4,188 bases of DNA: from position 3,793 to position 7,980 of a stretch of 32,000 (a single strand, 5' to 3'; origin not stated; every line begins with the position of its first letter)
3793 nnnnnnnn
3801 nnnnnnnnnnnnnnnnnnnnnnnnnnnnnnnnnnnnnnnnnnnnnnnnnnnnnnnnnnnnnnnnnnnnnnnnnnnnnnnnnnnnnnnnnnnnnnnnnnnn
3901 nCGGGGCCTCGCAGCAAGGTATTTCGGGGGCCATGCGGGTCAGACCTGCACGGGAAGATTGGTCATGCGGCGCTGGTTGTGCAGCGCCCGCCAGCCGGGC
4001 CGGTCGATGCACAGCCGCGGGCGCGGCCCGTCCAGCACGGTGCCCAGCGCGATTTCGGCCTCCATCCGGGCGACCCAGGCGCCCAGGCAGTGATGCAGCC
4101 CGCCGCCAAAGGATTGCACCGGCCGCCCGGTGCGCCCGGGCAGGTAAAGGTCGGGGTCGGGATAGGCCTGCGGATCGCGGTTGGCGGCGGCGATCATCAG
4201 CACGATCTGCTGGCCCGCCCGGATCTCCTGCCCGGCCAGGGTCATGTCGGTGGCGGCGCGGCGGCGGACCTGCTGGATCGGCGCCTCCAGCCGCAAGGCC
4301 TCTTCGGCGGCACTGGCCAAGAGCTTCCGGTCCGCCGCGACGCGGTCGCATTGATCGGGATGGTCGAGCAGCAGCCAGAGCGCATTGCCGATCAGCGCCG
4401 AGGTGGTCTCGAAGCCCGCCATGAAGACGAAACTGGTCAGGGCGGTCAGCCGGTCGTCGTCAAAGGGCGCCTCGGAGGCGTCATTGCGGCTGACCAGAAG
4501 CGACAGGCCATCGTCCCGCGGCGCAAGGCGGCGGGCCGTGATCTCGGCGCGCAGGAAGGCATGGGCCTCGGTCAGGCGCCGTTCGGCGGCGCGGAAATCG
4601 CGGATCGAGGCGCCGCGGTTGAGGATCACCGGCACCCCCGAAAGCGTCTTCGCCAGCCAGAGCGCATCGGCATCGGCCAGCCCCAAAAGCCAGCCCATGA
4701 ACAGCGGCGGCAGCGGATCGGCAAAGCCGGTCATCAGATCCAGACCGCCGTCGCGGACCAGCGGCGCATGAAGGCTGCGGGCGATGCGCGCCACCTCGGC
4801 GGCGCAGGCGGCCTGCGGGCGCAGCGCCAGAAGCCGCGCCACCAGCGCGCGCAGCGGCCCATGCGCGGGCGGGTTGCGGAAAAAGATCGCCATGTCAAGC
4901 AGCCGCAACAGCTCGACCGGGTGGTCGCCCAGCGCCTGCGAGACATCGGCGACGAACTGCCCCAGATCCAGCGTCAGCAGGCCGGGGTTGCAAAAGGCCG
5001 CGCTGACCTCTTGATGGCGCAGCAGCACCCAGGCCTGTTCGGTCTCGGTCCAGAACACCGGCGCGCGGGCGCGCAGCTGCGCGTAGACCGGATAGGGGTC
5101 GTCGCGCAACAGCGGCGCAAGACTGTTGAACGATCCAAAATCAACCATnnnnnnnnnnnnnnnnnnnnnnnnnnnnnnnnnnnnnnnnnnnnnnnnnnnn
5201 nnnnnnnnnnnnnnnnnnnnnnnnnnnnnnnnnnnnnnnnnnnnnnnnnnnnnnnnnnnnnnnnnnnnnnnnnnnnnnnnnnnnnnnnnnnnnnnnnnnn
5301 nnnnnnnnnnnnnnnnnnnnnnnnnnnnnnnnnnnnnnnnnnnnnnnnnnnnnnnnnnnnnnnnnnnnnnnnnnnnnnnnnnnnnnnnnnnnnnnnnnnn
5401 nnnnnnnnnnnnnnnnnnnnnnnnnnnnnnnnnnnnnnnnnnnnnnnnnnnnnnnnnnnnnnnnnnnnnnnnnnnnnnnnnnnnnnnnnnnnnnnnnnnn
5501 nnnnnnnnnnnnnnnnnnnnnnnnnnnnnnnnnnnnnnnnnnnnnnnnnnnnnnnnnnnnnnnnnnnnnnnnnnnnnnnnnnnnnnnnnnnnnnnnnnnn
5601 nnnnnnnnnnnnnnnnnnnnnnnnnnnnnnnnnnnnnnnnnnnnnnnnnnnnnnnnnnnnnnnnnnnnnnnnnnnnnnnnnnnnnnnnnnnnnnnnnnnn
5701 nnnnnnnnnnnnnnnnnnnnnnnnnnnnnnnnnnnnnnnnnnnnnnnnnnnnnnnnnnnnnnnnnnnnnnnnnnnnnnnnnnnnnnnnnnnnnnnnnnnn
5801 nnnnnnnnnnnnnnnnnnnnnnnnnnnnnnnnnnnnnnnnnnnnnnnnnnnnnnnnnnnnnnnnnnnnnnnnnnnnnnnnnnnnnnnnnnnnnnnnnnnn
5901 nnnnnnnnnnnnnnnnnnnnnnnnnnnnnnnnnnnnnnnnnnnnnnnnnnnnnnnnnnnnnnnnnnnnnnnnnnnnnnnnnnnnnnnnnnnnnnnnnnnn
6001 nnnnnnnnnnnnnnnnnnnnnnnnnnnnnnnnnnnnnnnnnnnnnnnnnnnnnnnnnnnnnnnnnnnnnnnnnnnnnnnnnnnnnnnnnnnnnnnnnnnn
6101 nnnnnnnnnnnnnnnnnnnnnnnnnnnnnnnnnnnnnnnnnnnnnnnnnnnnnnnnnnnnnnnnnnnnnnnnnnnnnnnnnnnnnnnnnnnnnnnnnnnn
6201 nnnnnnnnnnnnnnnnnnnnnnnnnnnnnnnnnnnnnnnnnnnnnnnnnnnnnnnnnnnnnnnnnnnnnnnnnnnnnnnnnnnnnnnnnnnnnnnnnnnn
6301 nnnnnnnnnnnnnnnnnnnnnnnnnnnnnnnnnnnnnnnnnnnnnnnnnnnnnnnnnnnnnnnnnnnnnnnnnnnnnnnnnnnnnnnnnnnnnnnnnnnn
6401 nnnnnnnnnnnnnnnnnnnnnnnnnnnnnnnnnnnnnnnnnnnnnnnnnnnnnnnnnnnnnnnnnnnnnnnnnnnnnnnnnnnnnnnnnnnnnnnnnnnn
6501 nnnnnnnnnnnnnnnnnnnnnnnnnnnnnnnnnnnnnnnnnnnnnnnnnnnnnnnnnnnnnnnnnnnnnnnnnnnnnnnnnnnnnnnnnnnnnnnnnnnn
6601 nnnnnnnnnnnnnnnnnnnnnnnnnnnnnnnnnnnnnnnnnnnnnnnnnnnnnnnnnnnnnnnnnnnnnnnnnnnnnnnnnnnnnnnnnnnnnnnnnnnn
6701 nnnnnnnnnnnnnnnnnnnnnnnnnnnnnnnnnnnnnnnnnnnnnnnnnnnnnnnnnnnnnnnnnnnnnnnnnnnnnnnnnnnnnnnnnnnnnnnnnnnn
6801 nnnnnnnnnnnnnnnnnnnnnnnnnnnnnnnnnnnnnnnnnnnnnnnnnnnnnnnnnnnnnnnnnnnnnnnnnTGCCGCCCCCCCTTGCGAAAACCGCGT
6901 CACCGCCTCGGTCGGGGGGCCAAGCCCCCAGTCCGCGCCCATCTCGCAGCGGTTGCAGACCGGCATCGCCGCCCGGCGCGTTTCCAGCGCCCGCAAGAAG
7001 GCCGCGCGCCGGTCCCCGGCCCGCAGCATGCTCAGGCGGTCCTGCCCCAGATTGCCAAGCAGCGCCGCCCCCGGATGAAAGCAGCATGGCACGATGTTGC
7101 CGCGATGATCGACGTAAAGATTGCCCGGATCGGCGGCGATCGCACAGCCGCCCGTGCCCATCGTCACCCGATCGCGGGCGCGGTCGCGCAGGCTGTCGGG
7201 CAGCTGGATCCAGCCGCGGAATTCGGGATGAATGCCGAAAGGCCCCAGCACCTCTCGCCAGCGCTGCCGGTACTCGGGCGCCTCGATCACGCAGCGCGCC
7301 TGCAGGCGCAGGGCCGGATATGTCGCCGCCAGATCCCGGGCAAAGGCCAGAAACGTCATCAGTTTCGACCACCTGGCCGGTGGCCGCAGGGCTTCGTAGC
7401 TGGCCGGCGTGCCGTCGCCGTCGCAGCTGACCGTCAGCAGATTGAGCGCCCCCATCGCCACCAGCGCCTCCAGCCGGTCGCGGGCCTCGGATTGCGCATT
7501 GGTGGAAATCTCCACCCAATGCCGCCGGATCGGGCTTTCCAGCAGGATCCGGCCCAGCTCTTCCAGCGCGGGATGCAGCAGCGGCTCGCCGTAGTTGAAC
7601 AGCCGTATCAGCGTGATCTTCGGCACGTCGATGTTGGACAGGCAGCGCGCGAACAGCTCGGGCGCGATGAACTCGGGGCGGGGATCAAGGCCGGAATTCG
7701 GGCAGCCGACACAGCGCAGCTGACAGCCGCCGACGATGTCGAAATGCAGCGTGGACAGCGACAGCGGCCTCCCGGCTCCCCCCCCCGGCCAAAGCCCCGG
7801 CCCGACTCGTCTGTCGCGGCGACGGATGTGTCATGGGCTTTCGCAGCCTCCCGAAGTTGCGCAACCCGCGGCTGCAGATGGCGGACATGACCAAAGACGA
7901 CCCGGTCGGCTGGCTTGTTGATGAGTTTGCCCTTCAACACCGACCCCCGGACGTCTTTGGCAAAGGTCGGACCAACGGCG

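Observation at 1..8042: Uncharacterised FAAL-ACP-P450-radical SAM-glycosyltransferase/methyltransferase operon, the candidate novel biosynthetic system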

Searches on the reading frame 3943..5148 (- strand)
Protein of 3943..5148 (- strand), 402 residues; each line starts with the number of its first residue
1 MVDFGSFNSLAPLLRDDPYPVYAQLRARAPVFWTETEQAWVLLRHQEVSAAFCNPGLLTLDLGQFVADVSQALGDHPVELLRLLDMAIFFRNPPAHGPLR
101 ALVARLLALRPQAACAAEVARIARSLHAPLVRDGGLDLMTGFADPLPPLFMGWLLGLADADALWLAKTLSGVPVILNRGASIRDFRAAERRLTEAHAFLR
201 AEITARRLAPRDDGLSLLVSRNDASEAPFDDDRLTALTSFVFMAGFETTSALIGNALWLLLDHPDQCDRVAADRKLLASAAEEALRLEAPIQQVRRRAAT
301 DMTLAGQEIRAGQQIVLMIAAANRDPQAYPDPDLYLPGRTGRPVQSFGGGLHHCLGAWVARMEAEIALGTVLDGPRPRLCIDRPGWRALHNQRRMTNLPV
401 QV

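Call 7: search_protein_families(library=pfam, max_evalue=0.01, proteins=[window:3943-5148:-])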
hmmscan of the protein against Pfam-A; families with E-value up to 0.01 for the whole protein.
window:3943-5148:- (402 aa): 1 family
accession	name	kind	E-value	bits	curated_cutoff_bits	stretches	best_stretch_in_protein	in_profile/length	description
PF00067.27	p450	-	7.5e-25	88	22.8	1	210-372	237-429/462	Cytochrome P450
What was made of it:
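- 3940..5148 (-): Gene 3: cytochrome P450 (402 aa). Pfam p450 88 bits (call 7).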

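Call 16: search_protein_families(library=ncbifam, max_evalue=0.001, proteins=[P0054, P0001, P0009, P0024, P0039, P0040])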
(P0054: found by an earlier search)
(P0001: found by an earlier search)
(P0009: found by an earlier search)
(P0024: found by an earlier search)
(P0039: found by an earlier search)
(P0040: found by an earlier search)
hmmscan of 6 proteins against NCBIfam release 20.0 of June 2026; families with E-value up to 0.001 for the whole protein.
P0054 (320 aa): 5 families
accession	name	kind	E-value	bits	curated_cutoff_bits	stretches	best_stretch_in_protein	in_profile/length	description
TIGR04317.1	W_rSAM_matur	equivalog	5.2e-07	29.1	380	1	26-141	3-114/349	tungsten cofactor oxidoreductase radical SAM maturase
TIGR04321.1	spiroSPASM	subfamily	6.4e-05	21.8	250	1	29-127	233-333/510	spiro-SPASM protein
TIGR02666.1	moaA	equivalog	0.00011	21.3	284.05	1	31-138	14-123/336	GTP 3',8-cyclase MoaA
TIGR04311.1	rSAM_Geo_metal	subfamily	0.00015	20.9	400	1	29-160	5-134/423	radical SAM/SPASM family putative metalloenzyme maturase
NF033640.1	N_Twi_rSAM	subfamily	0.0003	20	170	0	82-185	181-282/398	twitch domain-containing radical SAM protein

P0001 (577 aa): 97 families (the best 25 are shown)
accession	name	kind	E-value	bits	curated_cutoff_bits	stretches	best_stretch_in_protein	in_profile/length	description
NF004282.0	PRK05691.1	subfamily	5.6e-150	500.6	4090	1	16-560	9-565/4334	non-ribosomal peptide synthase/polyketide synthase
NF004509.1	PRK05850.1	subfamily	1.4e-123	413.2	775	1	16-560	3-575/578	fatty-acid--AMP ligase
NF009124.0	PRK12476.1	subfamily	1.8e-106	356.7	922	1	15-558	33-609/612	fatty acyl-AMP ligase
NF038339.3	FAAL_FadD32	equivalog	8.4e-104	347.9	975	2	15-343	17-351/625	long-chain-fatty-acid--AMP ligase FadD32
NF006624.1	PRK09192.1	subfamily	2.1e-102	343.4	600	1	47-558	44-565/567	fatty acyl-AMP ligase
NF038337.1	FAAL_FadD21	exception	9.5e-101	338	1100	1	18-555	6-571/579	fatty-acid--AMP ligase FAAL21/FadD21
NF005850.0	PRK07768.1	subfamily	6e-95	318.5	572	1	160-550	141-540/545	long-chain-fatty-acid--CoA ligase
NF040633.1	FadD32_Coryne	exception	1.1e-88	298.2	875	1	31-552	43-611/614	FadD32-like long-chain-fatty-acid--AMP ligase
NF038338.1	FAAL_FadD28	exception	3.7e-87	293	1100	1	18-553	6-570/580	fatty-acid--AMP ligase FAAL28/FadD28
NF004510.0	PRK05851.1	equivalog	7e-66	222.4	621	1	35-550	19-517/525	long-chain-fatty acid--ACP ligase MbtM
TIGR01733.1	AA-adenyl-dom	subfamily_domain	2.5e-57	194.5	317.4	1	49-474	1-405/409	amino acid adenylation domain-containing protein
NF004837.0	PRK06187.1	subfamily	7.5e-45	153.2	476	1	16-555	8-524/531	long-chain-fatty-acid--CoA ligase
NF006181.0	PRK08314.1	subfamily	6.7e-44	150.1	705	2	160-505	193-514/563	long-chain-fatty-acid--CoA ligase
NF004114.0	PRK05605.1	equivalog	1.9e-41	142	766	2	160-505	210-527/575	long-chain-fatty-acid--CoA ligase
NF005702.0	PRK07514.1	subfamily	2e-39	135.3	558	1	22-552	9-499/506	malonyl-CoA synthase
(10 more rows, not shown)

P0009 (402 aa): 9 families
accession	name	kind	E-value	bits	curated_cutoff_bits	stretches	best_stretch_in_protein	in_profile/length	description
TIGR04515.1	P450_rel_GT_act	subfamily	8.4e-43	147.2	343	1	15-379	30-362/386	P450-derived glycosyltransferase activator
TIGR04538.1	P450_cycloAA_1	subfamily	8.4e-40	136.8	500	1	15-373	8-364/395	cytochrome P450, cyclodipeptide synthase-associated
NF041177.1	Cyp119_Thmprot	equivalog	1.5e-34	119.4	680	1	19-369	2-334/368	cytochrome P450 Cyp119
TIGR04458.1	CYP450_TxtE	equivalog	1.1e-29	103.3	500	1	14-400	9-400/403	4-nitrotryptophan synthase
NF045816.1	PentlenlactSyn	equivalog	2.8e-25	88.9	700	1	34-364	33-355/396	pentalenolactone synthase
NF041802.1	P450_SolI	exception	2.9e-22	78.7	850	1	204-370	225-390/424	solanimycin biosynthesis cytochrome P450 SolI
NF050147.1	aminopyruv_ApyO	equivalog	4.2e-15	55.3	525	1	61-373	53-391/444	RiPP biosynthesis cytochrome P450 ApyO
NF045812.1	PentlenOxigase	equivalog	3.2e-14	52.6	800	1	183-373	192-407/444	pentalenene oxygenase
NF051859.1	AlbFlvMonOxTrpSyn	equivalog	4.8e-11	41.9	700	1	186-371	210-423/457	bifunctional albaflavenone monooxygenase/terpene synthase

P0024 (591 aa): 1 family
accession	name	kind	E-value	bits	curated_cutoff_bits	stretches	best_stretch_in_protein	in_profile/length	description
NF041875.1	EPS_EpsD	equivalog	0.00014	21.4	370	0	8-115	1-103/325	exopolysaccharide biosynthesis glycosyltransferase EpsD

P0039 (488 aa): 1 family
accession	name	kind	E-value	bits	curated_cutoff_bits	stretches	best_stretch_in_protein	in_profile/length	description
NF045824.1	RhmsylMtase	equivalog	3.6e-15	56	400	1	303-487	41-225/226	rhamnosyl O-methyltransferase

P0040 (368 aa): 0 families

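Call 17: search_protein_families(library=pfam, max_evalue=1, proteins=[P0040])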
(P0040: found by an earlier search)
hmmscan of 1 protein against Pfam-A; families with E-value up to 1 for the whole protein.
P0040 (368 aa): 1 family
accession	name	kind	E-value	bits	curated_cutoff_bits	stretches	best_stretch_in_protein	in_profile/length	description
PF00975.26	Thioesterase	-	2.5e-05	25.1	26.4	1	102-161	40-99/226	Thioesterase domain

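Call 60: search_protein_families(library=pfam, max_evalue=0.0001, proteins=[L070:2104-4560:-, L070:4557-6560:-, L070:6787-7800:+, L070:7904-9046:+, L070:9218-9964:+, L070:10879-11745:+, L070:11732-13342:+, L070:13294-14040:-, L070:14037-15191:-, L070:15188-16585:-])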
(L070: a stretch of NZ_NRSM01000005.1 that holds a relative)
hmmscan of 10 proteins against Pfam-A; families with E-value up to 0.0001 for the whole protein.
L070:2104-4560:- (818 aa): 4 families
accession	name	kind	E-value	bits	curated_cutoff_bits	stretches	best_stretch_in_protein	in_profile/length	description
PF00535.33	Glycos_transf_2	-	3.6e-53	180.4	23.3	2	275-434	1-166/168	Glycosyl transferase family 2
PF13641.12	Glyco_tranf_2_3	-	5.1e-24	86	27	2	532-754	1-214/230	Glycosyltransferase like family 2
PF10111.15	Glyco_tranf_2_2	-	2e-18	67.3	27.3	1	275-472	1-216/276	Glycosyltransferase like family 2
PF13632.12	Glyco_trans_2_3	-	4.2e-08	33.7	27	0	699-771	73-141/198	Glycosyl transferase family group 2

L070:4557-6560:- (667 aa): 5 families
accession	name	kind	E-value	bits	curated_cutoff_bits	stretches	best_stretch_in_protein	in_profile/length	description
PF00535.33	Glycos_transf_2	-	4.2e-13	50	23.3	1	28-134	2-107/168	Glycosyl transferase family 2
PF13641.12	Glyco_tranf_2_3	-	2.7e-10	41.1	27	1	26-250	3-220/230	Glycosyltransferase like family 2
PF13692.12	Glyco_trans_1_4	-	2.3e-08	34.8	27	1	527-662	3-140/142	Glycosyl transferases group 1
PF00534.26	Glycos_transf_1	-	6.6e-07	29.5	26.4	1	525-662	15-156/172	Glycosyl transferases group 1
PF13439.12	Glyco_transf_4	-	7.8e-06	26.5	28.5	1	311-478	2-150/170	Glycosyltransferase Family 4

L070:6787-7800:+ (337 aa): 1 family
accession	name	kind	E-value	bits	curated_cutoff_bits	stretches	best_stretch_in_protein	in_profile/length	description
PF03567.20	Sulfotransfer_2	-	2.6e-07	31.5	22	1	4-189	8-164/252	Sulfotransferase family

L070:7904-9046:+ (380 aa): 2 families
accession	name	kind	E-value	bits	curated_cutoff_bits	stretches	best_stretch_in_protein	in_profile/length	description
PF13704.12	Glyco_tranf_2_4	-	7e-16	59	27.5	1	12-109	1-96/98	Glycosyl transferase family 2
PF01697.33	Glyco_transf_92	-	1.9e-13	51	23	1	15-229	17-247/249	Glycosyltransferase family 92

L070:9218-9964:+ (248 aa): 2 families
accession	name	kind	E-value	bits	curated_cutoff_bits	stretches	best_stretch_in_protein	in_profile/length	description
PF04989.18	RMNT_CmcI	-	3.1e-56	190.8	23.2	1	61-245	6-205/206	Rhamnosyl O-methyltransferase/CmcI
PF13578.12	Methyltransf_24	-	2.9e-09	38.2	26.3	1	92-195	1-105/105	Methyltransferase domain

L070:10879-11745:+ (288 aa): 1 family
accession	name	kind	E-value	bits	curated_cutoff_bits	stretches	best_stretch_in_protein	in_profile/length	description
PF00535.33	Glycos_transf_2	-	2.1e-17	64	23.3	1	44-206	2-167/168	Glycosyl transferase family 2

L070:11732-13342:+ (536 aa): 0 families

L070:13294-14040:- (248 aa): 1 family
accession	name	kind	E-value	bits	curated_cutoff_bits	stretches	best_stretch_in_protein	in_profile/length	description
PF09335.16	VTT_dom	-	3.9e-20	73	33.9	1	71-185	3-122/123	VTT domain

L070:14037-15191:- (384 aa): 1 family
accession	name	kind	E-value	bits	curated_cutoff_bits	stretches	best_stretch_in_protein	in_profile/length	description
PF13439.12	Glyco_transf_4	-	3.4e-05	24.4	28.5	0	15-180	2-153/170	Glycosyltransferase Family 4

L070:15188-16585:- (465 aa): 6 families
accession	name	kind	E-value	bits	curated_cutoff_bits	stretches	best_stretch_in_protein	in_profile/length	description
PF13489.12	Methyltransf_23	-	7.8e-19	68.4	27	1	210-351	21-163/164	Methyltransferase domain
PF13649.12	Methyltransf_25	-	4.9e-12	46.8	27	1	215-304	1-97/97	Methyltransferase domain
PF08241.18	Methyltransf_11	-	7.1e-11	43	21.2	1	216-308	1-95/95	Methyltransferase domain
PF13847.12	Methyltransf_31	-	8.9e-09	35.6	27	1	214-312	6-113/145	Methyltransferase domain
PF07021.18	MetW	-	9.8e-09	35.6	21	1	210-270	12-73/193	Methionine biosynthesis protein MetW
PF08242.18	Methyltransf_12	-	1.3e-06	29.5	30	1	216-306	1-98/98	Methyltransferase domain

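Call 84: search_protein_families(library=pfam, max_evalue=0.001, proteins=[L179:8764-14820:+, L179:7640-8707:+])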
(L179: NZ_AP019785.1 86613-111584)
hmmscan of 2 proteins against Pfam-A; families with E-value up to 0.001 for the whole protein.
L179:8764-14820:+ (2018 aa): 21 families
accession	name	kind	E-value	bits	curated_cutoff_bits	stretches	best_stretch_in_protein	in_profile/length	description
PF00501.34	AMP-binding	-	1.4e-80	271.4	29.9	1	480-830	1-384/384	AMP-binding enzyme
PF00668.25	Condensation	-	4.3e-74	250.3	30.6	1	22-460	5-455/456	Condensation domain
PF00515.34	TPR_1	-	3.9e-16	58.6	27.8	0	1932-1957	4-29/34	Tetratricopeptide repeat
PF00550.31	PP-binding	-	5.3e-16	59.1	20.8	1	993-1057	2-67/67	Phosphopantetheine attachment site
PF07719.23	TPR_2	-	7.1e-16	57.4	27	0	1728-1755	7-34/34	Tetratricopeptide repeat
PF13469.12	Sulfotransfer_3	-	1.5e-14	55.3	27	1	1437-1632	1-213/216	Sulfotransferase family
PF13193.12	AMP-binding_C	-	1.3e-12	48.9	24.5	1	888-963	1-76/76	AMP-binding enzyme C-terminal domain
PF14559.12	TPR_19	-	3.2e-12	47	25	0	1810-1858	9-57/68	Tetratricopeptide repeat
PF13432.12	TPR_16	-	2.2e-10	41.2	32.7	1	1727-1785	2-60/65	Tetratricopeptide repeat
PF13181.12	TPR_8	-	4.2e-10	39.4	25.7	0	1757-1784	2-29/34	Tetratricopeptide repeat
PF00685.33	Sulfotransfer_1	-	1.1e-09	38.5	22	1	1539-1642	89-192/255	Sulfotransferase domain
PF13428.12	TPR_14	-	1.6e-09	37.9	23.5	1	1724-1763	3-42/44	Tetratricopeptide repeat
PF13424.12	TPR_12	-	2.1e-08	34.7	30.1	1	1728-1784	9-73/77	Tetratricopeptide repeat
PF13414.12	TPR_11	-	4.1e-08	33.2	26.8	0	1732-1770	4-42/42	TPR repeat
PF13371.12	TPR_9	-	5e-07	30.1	35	0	1971-1998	35-62/73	Tetratricopeptide repeat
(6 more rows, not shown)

L179:7640-8707:+ (355 aa): 1 family
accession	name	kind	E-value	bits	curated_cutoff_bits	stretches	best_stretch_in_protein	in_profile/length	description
PF04055.27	Radical_SAM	-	3e-06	27.9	29.5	1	37-116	3-89/166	Radical SAM superfamily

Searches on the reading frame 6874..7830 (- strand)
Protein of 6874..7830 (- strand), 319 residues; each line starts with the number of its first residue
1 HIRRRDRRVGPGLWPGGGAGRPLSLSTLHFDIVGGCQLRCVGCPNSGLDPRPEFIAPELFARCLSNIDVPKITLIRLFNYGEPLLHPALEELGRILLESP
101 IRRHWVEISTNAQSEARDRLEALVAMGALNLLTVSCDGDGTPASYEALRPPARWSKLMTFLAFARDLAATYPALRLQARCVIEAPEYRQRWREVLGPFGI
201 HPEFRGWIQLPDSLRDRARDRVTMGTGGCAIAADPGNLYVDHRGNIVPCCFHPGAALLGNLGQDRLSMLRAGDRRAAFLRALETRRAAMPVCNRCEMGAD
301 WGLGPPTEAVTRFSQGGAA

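Call 7: search_protein_families(library=pfam, max_evalue=0.01, proteins=[window:6874-7830:-])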
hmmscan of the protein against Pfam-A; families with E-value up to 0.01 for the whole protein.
seq(319 aa): 2 families
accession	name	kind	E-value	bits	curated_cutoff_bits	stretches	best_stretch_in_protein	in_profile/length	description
PF04055.27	Radical_SAM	-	1.9e-07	31.8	29.5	1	33-161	4-133/166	Radical SAM superfamily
PF13186.11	SPASM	-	5.8e-07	30.1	21.5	1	237-296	7-67/67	Iron-sulfur cluster-binding domain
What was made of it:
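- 6871..7834 (-): Gene 1: radical SAM enzyme with a SPASM/twitch-type C-terminal Fe-S domain. It is frameshifted in this window by one extra G. Pfam Radical_SAM 31.8 bits and SPASM 30.1 bits (call 7).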
